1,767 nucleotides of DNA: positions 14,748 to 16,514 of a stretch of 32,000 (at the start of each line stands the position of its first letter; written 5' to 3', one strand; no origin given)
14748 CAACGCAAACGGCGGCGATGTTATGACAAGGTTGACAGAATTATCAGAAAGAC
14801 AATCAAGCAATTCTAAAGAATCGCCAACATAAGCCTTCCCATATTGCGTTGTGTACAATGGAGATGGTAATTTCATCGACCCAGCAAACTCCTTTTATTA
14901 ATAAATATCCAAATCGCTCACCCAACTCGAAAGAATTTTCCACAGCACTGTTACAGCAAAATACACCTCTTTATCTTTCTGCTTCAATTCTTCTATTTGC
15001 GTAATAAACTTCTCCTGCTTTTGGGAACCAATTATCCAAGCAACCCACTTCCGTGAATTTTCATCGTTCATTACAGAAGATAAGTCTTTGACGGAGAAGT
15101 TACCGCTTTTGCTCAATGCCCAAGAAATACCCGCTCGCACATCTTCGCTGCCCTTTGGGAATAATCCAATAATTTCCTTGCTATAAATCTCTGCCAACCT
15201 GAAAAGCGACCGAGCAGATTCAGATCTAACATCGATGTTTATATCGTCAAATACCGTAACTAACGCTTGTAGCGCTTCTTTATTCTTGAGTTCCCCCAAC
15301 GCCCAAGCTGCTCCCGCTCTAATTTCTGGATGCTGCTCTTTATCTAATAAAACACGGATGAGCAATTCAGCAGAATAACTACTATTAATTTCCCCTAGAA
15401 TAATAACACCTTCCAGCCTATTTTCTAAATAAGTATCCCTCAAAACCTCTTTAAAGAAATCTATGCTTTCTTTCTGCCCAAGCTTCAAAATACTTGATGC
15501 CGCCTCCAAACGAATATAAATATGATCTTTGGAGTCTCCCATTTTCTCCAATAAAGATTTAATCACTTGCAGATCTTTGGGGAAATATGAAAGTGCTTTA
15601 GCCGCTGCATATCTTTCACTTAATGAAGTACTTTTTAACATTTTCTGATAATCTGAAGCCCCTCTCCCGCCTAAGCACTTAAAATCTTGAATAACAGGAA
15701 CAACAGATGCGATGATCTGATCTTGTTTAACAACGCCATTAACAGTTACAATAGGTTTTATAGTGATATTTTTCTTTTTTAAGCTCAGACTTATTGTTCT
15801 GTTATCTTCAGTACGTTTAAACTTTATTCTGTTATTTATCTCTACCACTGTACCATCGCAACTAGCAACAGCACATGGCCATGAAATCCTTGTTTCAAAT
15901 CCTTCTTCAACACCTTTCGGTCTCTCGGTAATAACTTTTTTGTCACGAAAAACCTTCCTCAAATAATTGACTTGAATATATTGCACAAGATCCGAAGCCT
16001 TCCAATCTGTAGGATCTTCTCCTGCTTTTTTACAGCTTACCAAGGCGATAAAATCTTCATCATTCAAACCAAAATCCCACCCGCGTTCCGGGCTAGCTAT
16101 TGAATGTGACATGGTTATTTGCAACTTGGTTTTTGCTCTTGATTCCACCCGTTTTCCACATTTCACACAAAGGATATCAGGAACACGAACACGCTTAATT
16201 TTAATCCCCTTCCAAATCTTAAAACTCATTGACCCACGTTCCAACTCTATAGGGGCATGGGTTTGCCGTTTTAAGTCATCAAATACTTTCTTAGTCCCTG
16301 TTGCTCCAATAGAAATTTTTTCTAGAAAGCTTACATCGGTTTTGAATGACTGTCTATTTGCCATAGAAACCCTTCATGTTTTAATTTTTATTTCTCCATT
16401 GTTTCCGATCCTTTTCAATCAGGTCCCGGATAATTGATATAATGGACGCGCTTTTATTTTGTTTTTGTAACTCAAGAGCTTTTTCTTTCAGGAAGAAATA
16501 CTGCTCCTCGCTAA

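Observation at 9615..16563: Canonical SIR2-HerA pair embedded in a seven-gene, tightly packed co-directional string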

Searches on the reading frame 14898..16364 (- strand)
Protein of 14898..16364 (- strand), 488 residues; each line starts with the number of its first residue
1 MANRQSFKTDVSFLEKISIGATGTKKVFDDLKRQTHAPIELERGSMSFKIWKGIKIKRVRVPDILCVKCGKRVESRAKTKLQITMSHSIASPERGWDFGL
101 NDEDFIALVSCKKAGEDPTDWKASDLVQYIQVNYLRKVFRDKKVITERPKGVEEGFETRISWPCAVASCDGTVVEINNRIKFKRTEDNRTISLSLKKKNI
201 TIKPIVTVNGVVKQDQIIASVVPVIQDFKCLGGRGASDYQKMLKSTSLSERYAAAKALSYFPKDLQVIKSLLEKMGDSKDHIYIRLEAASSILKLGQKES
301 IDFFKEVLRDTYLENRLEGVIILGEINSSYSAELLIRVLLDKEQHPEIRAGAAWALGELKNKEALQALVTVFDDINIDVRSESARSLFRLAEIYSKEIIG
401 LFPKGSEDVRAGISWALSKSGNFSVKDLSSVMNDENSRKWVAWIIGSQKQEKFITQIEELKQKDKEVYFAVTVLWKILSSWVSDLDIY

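Call 3: search_protein_families(library=pfam, proteins=[window:14898-16364:-], max_evalue=0.01)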
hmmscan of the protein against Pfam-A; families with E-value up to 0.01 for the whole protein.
window:14898-16364:- (488 aa): 6 families
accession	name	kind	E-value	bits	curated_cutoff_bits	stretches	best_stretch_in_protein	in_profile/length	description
PF13646.12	HEAT_2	-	1.7e-21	76.7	27.7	2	309-387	10-87/88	HEAT repeats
PF03130.22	HEAT_PBS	-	4e-11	42.7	20.9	1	348-374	1-27/27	PBS lyase HEAT-like repeat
PF13513.12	HEAT_EZ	-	0.00014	22.7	27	0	346-359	1-55/55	HEAT-like repeat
PF02985.28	HEAT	-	0.0018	18.8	23.5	0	342-359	10-27/31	HEAT repeat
PF01347.28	Vitellogenin_N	-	0.0023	17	24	1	246-370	436-571/590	Lipoprotein amino terminal region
PF00514.29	Arm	-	0.0044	17.5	20.6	0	336-359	18-39/41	Armadillo/beta-catenin-like repeat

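Call 4: search_protein_families(library=padloc, proteins=[window:14898-16364:-], max_evalue=0.01)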
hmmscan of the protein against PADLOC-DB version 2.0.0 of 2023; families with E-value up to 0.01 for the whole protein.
window:14898-16364:- (488 aa): 2 families
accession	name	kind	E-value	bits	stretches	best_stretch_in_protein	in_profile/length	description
PDLC02919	HEAT-ARM_XIII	-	1.6e-05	20.5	1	340-392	586-638/1972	-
PDLC03760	RT_UG22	-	0.0017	15.5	0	404-466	409-471/476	DRT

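Call 5: search_protein_families(library=ncbifam, proteins=[window:14898-16364:-], max_evalue=0.01)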
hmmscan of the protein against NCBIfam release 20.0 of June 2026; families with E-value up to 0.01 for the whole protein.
window:14898-16364:- (488 aa): 6 families
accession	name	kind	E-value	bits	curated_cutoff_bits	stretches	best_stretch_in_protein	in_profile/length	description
NF058502.1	phyc_lyase_CpcE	equivalog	1.8e-06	27.6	330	1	336-393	41-103/260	C-phycocyanin alpha-cysteine-84 phycocyanobilin lyase subunit CpcE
NF045915.1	PhycobilmeDegNblB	equivalog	8.4e-06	25.5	300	1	245-399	43-197/214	phycobilisome degradation protein NblB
NF010374.0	PRK13800.1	equivalog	2.1e-05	23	1196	1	213-393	696-869/898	fumarate reductase/succinate dehydrogenase flavoprotein subunit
NF007244.0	PRK09687.1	equivalog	4e-05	23.1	275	0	345-382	142-179/285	putative lyase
NF058505.1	phyc_lyase_CpeY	equivalog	7.5e-05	21.5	600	0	322-397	328-404/419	C-phycoerythrin alpha-cysteine-82 phycoerythrobilin lyase CpeY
NF045662.1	DVU0298_fam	equivalog_domain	0.0075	15.9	75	0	333-374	148-187/213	DVU0298 family protein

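Call 10: search_solved_structures(query=window:14898-16364:-, max_evalue=1)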
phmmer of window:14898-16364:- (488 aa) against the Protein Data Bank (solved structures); distinct sequences matched with E-value up to 1: 23.
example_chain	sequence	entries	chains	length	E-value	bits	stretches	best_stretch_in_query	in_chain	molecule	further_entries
9sah_A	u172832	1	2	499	4.4e-26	95.1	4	241-390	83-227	E4-NB2 synthetic fusion protein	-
6fsq_A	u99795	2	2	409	2.1e-19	73.1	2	238-390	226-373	alphaRep A3_bGFPD | A3_bGFPD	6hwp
6ft5_A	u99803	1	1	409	8.4e-18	67.8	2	238-388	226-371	alphaRep A3_A3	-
4zv6_A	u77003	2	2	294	3.8e-16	62.4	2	239-374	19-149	AlphaRep-7 | alpha-Rep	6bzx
4xl5_C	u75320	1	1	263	1.1e-13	54.3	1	237-426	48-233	bGFP-A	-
6gwc_C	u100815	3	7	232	1.5e-12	50.5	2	241-364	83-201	iE5 ALPHAREP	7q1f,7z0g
7p0h_A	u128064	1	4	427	1.6e-11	47.2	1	299-390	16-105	Helicobacter pylori ComF fused to an artificial alphaREP crystallization helper (named B2)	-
4xvp_D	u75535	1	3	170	2.1e-11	46.7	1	239-366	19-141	BGFP-C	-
8aw4_A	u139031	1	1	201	4.6e-10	42.3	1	283-365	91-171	ALPHAREP bB-E3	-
5dcq_A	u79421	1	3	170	2e-09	40.2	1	299-426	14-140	artificial repeat proteins (alphaREP3)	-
8aw4_B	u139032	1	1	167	5.6e-09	38.7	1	239-380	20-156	ALPHAREP bGFPD-YY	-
9rhz_A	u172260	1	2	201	7.3e-09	38.4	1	239-387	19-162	ALPHAREP bE5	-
6gx7_E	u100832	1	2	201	1.1e-08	37.8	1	239-390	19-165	iiiA5 ALPHAREP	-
3ltm_A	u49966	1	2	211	2.7e-08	36.5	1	239-388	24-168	Alpha-Rep4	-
3ltj_A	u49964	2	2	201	3.6e-08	36.1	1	239-388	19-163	AlphaRep-4 | bA3-2: binder of A3 protein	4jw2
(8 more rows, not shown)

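Call 29: find_homologous_proteins(query=window:14898-16364:-, max_evalue=0.001)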
Query window:14898-16364:- (488 aa): 1561 proteins with E <= 0.001 among 8000 candidates; the best 120 are listed.
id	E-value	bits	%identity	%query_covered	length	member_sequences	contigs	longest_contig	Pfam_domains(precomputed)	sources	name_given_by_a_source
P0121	0.0e+0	1069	100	100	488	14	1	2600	PF03130.23,PF13646.13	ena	-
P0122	7.7e-262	887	81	100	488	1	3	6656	PF03130.23,PF13646.13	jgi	-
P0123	8.7e-260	880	81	100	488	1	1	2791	PF03130.23,PF13646.13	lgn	-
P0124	7.4e-241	818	77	100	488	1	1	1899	PF03130.23,PF13646.13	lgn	-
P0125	2.4e-219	747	69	100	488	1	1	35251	PF03130.23,PF13646.13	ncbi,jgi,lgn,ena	-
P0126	5.3e-215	733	71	100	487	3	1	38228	PF03130.23,PF13646.13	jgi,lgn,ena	-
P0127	3.2e-213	727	67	100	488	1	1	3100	PF03130.23,PF13646.13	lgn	-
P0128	8.1e-212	722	68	99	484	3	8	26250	PF03130.23,PF13646.13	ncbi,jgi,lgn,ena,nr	ncbi:hypothetical protein A3J44_02970 [candidate division WOR-1 bacterium RIFCSPHIGHO2_02_FULL_45_12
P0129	2.1e-208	711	69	100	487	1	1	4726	PF03130.23,PF13646.13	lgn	-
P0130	8.0e-208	709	68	99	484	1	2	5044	PF03130.23,PF13646.13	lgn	-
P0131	3.0e-207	707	67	99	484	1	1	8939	PF03130.23,PF13646.13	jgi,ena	jgi:hypothetical protein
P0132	9.7e-206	702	78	83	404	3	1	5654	PF03130.23,PF13646.13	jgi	jgi:hypothetical protein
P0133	6.4e-199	680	74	87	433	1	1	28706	PF03130.23,PF13646.13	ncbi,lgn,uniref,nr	ncbi:MAG: PBS lyase HEAT-like repeat protein [Candidatus Scalindua rubra]|uniref:PBS lyase HEAT-like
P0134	7.4e-199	680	64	100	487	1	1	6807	PF03130.23,PF13646.13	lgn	-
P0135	1.3e-197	676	62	100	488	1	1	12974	PF03130.23,PF13646.13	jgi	jgi:HEAT repeat protein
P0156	9.2e-192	656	61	100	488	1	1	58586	PF03130.23,PF13646.13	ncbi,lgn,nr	ncbi:MAG: HEAT repeat domain-containing protein [Syntrophaceae bacterium]|nr:HEAT repeat domain-cont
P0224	4.0e-176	605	55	100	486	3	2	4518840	PF03130.23,PF13646.13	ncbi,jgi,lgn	jgi:hypothetical protein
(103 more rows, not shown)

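Call 30: find_encoding_contigs(protein=P0125, flank=6000, max_places=2)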
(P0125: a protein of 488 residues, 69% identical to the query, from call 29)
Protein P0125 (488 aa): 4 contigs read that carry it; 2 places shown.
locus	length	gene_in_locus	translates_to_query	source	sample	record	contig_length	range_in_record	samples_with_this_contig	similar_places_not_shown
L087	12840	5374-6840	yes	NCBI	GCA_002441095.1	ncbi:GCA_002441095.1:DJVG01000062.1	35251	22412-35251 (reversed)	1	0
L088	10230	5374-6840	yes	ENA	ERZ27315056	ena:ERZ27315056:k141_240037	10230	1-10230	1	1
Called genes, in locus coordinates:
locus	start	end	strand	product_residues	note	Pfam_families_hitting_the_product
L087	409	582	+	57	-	PF12728:HTH_17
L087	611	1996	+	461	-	PF01555:N6_N4_Mtase (weak)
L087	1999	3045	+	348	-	-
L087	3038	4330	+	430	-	PF10923:BrxC_BrxD (faint), PF13401:AAA_22 (faint)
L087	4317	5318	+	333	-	-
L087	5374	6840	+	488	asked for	PF13646:HEAT_2 (weak), PF03130:HEAT_PBS (faint), PF13646:HEAT_2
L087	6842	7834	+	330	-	PF01555:N6_N4_Mtase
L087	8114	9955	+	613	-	PF22879:AIPR_N (faint), PF10592:AIPR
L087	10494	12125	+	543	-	PF00239:Resolvase, PF07508:Recombinase, PF13408:Zn_ribbon_recom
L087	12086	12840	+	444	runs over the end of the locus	PF00919:UPF0004, PF04055:Radical_SAM, PF01938:TRAM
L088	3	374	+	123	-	?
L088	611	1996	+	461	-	PF01555:N6_N4_Mtase (weak)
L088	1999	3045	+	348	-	-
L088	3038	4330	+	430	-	PF10923:BrxC_BrxD (faint), PF13401:AAA_22 (faint)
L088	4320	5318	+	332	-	-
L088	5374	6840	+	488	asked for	PF13646:HEAT_2 (weak), PF03130:HEAT_PBS (faint), PF13646:HEAT_2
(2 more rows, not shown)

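Call 31: find_encoding_contigs(protein=P0156, flank=6000, max_places=2)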
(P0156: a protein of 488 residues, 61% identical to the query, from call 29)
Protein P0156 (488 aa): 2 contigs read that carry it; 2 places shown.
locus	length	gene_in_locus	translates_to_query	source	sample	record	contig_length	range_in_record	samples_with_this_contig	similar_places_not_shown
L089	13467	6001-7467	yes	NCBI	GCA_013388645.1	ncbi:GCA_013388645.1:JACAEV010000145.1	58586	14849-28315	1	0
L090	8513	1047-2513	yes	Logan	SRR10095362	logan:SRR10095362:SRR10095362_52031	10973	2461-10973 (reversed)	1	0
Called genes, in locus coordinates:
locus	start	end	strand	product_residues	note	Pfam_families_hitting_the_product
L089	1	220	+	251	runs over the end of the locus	PF13482:RNase_H_2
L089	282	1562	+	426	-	PF09903:DUF2130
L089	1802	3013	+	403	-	PF14236:DruA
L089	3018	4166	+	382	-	-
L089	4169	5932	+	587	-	PF01935:DUF87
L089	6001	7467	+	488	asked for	PF03130:HEAT_PBS (faint), PF13646:HEAT_2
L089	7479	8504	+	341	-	PF01555:N6_N4_Mtase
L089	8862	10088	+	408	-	PF00476:DNA_pol_A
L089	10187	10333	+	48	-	-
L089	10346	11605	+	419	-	PF01068:DNA_ligase_A_M, PF01331:mRNA_cap_enzyme (faint)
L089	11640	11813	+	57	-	-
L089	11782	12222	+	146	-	-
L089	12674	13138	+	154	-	PF04002:RadC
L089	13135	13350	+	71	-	-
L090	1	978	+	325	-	?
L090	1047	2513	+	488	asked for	PF03130:HEAT_PBS (faint), PF13646:HEAT_2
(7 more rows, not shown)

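Call 32: find_encoding_contigs(protein=P0224, flank=6000, max_places=2)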
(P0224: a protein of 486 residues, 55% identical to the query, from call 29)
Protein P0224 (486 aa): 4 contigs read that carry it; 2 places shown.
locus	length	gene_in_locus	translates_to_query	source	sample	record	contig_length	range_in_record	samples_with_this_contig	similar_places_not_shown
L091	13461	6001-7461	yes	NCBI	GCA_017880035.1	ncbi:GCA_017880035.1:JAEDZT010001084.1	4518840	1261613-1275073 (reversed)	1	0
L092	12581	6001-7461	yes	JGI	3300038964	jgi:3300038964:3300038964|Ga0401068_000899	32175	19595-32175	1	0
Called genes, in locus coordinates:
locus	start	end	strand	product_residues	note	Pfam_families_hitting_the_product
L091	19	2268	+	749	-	PF00082:Peptidase_S8, PF04151:PPC (weak)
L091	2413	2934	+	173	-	-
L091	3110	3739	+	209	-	PF01872:RibD_C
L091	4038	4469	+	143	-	-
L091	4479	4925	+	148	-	-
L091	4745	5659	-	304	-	PF13495:Phage_int_SAM_4, PF00589:Phage_integrase (weak)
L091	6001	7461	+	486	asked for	PF03130:HEAT_PBS (faint), PF13646:HEAT_2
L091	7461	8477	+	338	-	PF01555:N6_N4_Mtase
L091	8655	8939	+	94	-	PF20582:UPF0758_N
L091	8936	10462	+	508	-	PF02384:N6_Mtase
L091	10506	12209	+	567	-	PF07669:Eco57I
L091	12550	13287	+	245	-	PF01370:Epimerase (weak), PF05368:NmrA, PF13460:NAD_binding_10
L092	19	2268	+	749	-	PF00082:Peptidase_S8, PF04151:PPC (weak)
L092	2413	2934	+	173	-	-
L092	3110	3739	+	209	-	PF01872:RibD_C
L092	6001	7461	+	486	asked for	PF03130:HEAT_PBS (faint), PF13646:HEAT_2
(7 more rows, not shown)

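Call 42: predict_structure(alignment_id=A2)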
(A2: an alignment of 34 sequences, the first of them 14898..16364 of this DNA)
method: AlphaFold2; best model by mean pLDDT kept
length: 488 residues; sequences in the alignment: 34
mean_pLDDT: 89.0   pTM: 0.83
mean pLDDT of the five models: 89.0, 89.0, 88.3, 85.0, 84.0
residues with pLDDT >= 90: 320; 70-90: 137; 50-70: 20; < 50: 11
segments of 3 or more residues with pLDDT < 50: 1-8, 152-154
pLDDT, mean of each block of 10 residues (from residue 1): 40 79 96 97 77 78 96 93 84 82 96 87 95 96 83 63 93 93 93 90 94 94 95 94 95 97 91 97 96 95 97 94 92 97 94 92 93 90 91 93 88 90 88 87 88 82 90 86 62
secondary structure, 60 per line:
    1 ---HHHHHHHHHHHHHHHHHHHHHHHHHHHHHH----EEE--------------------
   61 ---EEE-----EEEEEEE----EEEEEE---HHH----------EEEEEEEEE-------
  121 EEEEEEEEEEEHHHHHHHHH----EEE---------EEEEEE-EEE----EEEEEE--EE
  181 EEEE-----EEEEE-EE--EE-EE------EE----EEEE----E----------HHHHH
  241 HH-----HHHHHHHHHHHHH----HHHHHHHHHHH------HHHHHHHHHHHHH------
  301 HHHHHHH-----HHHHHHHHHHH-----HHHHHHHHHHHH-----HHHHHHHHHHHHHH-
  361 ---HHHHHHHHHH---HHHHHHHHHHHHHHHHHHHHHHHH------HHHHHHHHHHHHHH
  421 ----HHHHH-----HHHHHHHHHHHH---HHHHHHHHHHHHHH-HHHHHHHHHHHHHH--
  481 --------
elements in order: H4-33 E38-40 E64-66 E72-78 E83-88 E105-113 E121-131 H132-140 E145-147 E157-162 E164-166 E171-176 E179-184 E190-194 E217-220 H236-242 H248-260 H265-275 H282-294 H301-307 H313-323 H329-340 H346-359 H364-373 H377-400 H407-420 H425-429 H435-446 H450-463 H465-478

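Call 47: fold_search(model_id=the predicted structure, library=pdb)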
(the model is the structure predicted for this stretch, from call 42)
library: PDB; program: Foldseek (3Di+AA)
matches with E <= 10: 1388; with E <= 0.001: 161
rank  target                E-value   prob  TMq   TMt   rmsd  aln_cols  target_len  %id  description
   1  7p0h_A                1.6e-08  1.00  0.29  0.34   7.3       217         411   26  Crystal structure of Helicobacter pylori ComF fused to an artificial alphaREP crystallization helper(named B2) (released 2022-04-06)
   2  6bzx_A                4.3e-08  1.00  0.31  0.47   8.0       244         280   25  Structure of the artificial complex alpha-Rep/Octarellin V.1 crystallized by counter diffusion in a capillary (released 2019-01-09)
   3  6fsq                  5.7e-08  1.00  0.25  0.32  11.0       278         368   22  Structure of A3_bGFPD, an artificial bi-domain protein based on two different alphaRep domains : A3 and a GFP binding do (released 2018-08-08)
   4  4xl5_C                9.7e-08  1.00  0.31  0.54   8.3       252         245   25  X-ray structure of bGFP-A / EGFP complex (released 2015-08-19)
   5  7q1f_T                1.6e-07  1.00  0.30  0.57   6.5       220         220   23  CPAP:TUBULIN:IE5 ALPHAREP COMPLEX (released 2022-04-20)
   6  7q1f_C                1.9e-07  1.00  0.30  0.57   6.6       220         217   23  CPAP:TUBULIN:IE5 ALPHAREP COMPLEX (released 2022-04-20)
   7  4zv6_A                2.9e-07  1.00  0.30  0.47   8.7       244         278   26  Crystal structure of the artificial alpharep-7 octarellinV.1 complex (released 2016-05-25)
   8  7z0g_T                3.9e-07  1.00  0.30  0.56   6.7       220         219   23  CPAP:TUBULIN:IE5 ALPHAREP COMPLEX P1 SPACE GROUP (released 2022-04-13)
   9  6gwc_C                4.9e-07  1.00  0.30  0.57   6.4       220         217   23  Tubulin:iE5 alphaRep complex (released 2019-01-30)
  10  7z0g_C                5.4e-07  1.00  0.30  0.57   6.7       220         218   23  CPAP:TUBULIN:IE5 ALPHAREP COMPLEX P1 SPACE GROUP (released 2022-04-13)
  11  4rv1_A                1.5e-06  1.00  0.26  0.30  11.1       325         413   18  Crystal Structure of Engineered Protein. Northeast Structural Genomics Consortium (NESG) Target OR497. (released 2014-12-10)
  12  5n3u_A                1.5e-06  1.00  0.27  0.44  12.2       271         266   16  The structure of the complex of CpcE and CpcF of phycocyanin lyase from Nostoc sp. PCC7120 (released 2017-12-06)
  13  3ltm_B                2.0e-06  1.00  0.28  0.63   4.7       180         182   25  Structure of a new family of artificial alpha helicoidal repeat proteins (alpha-Rep) based on thermostable HEAT-like r (released 2010-10-13)
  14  8aw4_A                2.2e-06  1.00  0.28  0.60   4.8       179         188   25  Structure of a complex of biosynthetic proteins bB-E3 and bGFPD-YY (released 2022-12-28)
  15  4jw2_B                2.5e-06  1.00  0.28  0.61   4.9       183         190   25  Selection of specific protein binders for pre-defined targets from an optimized library of artificial helicoidal repea (released 2013-09-25)
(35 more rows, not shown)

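Call 60: search_protein_families(library=phrogs, proteins=[window:14898-16364:-], max_evalue=0.01)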
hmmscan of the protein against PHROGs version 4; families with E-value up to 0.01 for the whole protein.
window:14898-16364:- (488 aa): 0 families

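Call 77: search_dna_similar(query=window:14898-16364:-, collection=plasmids, mode=protein, max_evalue=1e-20, max_rows=20)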
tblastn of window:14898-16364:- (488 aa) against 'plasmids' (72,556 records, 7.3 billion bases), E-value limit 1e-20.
No match.

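Call 78: find_related_loci(query=A2, collection=viral_contigs, flank=4000)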
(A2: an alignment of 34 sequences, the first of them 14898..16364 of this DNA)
Query A2 (488 aa) in viral_contigs; peptide patterns used: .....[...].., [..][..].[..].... (x = any residue, [..] = any of these).
55 stretches matched a pattern; 2 encode a relative of the query (tblastn E <= 1e-3); 2 distinct loci.
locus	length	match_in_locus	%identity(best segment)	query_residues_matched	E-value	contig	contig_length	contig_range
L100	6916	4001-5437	51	6-488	1e-146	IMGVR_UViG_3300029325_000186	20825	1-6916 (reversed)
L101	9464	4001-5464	41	6-488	4e-105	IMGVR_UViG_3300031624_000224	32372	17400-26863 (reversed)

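Call 96: find_encoding_contigs(protein=P0122, flank=6000, max_places=3)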
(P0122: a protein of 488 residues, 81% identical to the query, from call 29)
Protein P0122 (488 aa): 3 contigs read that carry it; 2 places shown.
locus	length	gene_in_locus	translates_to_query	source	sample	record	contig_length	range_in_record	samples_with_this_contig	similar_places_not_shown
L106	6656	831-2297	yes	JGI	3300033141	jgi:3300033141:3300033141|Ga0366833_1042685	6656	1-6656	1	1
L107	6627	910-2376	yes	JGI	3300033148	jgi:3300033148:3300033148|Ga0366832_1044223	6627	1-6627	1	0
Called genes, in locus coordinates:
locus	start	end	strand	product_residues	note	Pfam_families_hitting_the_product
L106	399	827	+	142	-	-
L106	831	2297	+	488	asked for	PF03130:HEAT_PBS (faint), PF13646:HEAT_2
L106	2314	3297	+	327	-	PF01555:N6_N4_Mtase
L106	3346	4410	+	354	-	PF13289:SIR2_2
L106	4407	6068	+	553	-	PF01580:FtsK_SpoIIIE (faint), PF01935:DUF87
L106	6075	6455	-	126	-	-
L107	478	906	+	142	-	-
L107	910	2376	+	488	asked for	PF03130:HEAT_PBS (faint), PF13646:HEAT_2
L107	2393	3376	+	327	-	PF01555:N6_N4_Mtase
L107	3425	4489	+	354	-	PF13289:SIR2_2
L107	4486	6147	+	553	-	PF01580:FtsK_SpoIIIE (faint), PF01935:DUF87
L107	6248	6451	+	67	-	-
